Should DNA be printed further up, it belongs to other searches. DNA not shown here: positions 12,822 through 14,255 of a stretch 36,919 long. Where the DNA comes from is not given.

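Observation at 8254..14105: Unassigned FAD oxidoreductase, two metal cupins and a TRAP transporter appended to the phloroglucinol core: candidate undescribed feeder pathway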

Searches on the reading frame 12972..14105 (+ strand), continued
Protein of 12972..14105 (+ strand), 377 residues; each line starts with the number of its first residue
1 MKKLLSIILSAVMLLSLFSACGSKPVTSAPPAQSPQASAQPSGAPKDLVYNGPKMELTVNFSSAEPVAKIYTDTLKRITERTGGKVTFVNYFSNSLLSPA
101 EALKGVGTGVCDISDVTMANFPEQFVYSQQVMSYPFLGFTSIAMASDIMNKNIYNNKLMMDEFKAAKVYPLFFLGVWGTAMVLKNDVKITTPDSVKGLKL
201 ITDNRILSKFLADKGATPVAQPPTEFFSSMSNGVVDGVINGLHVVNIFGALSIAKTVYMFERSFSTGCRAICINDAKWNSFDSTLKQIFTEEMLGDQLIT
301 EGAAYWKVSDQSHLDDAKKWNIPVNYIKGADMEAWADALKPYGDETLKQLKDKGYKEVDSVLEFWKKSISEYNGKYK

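Call 52: find_encoding_contigs(protein=P0255, flank=10000, max_places=1)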
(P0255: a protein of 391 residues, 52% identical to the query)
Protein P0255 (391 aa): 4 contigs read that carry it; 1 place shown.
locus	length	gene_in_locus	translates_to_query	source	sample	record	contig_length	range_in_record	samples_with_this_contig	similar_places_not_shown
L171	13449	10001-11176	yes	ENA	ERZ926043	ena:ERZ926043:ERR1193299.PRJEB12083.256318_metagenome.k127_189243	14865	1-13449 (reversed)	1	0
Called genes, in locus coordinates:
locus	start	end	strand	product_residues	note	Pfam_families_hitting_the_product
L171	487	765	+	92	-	PF10719:ComFB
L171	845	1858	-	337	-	PF01208:URO-D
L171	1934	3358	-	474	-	PF13347:MFS_2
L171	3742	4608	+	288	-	PF00892:EamA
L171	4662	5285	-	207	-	-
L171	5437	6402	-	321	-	PF00106:adh_short, PF08659:KR (weak), PF13561:adh_short_C2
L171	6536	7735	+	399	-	PF10509:GalKase_gal_bdg, PF00288:GHMP_kinases_N, PF08544:GHMP_kinases_C (weak)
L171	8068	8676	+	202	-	PF04290:DctQ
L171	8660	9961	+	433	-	PF06808:DctM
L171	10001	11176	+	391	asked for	PF03480:DctP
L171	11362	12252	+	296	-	PF00126:HTH_1, PF03466:LysR_substrate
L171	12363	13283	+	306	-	-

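Call 75: search_protein_families(library=ncbifam, proteins=[L170:11160-12557:+, L168:4931-6364:+], max_evalue=0.00001)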
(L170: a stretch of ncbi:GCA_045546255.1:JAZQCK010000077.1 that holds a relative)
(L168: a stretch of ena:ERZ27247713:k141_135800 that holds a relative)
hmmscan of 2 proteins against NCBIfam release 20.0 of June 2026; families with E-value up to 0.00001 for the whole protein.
L170:11160-12557:+ (465 aa): 1 family
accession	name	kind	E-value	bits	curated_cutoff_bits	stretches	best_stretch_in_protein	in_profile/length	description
NF042438.1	PrpD_hiGCgrampos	equivalog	2.6e-07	29.6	950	0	53-135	68-156/499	2-methylcitrate dehydratase PrpD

L168:4931-6364:+ (477 aa): 1 family
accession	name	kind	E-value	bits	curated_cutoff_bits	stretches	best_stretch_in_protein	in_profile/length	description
NF006943.0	PRK09425.1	equivalog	5.1e-06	25.5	575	0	165-456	179-465/480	bifunctional 2-methylcitrate dehydratase/aconitate hydratase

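Call 100: find_encoding_contigs(protein=P0248, flank=10000, max_places=1)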
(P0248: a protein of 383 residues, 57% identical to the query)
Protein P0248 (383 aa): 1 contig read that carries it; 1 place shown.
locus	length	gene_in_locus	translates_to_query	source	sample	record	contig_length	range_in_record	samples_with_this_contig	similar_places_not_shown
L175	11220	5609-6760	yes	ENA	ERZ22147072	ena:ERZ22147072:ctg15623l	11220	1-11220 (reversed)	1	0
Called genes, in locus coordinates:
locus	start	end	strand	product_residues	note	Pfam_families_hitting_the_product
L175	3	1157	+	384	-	?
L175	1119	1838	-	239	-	-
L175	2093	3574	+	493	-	PF00890:FAD_binding_2 (weak), PF01266:DAO (faint), PF12831:FAD_oxidored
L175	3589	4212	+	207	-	PF04290:DctQ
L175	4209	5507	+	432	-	PF06808:DctM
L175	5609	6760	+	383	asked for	PF03480:DctP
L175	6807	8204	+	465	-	PF03972:MmgE_PrpD_N, PF19305:MmgE_PrpD_C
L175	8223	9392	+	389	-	PF03972:MmgE_PrpD_N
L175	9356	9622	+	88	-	-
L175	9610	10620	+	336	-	PF01208:URO-D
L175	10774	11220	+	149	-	?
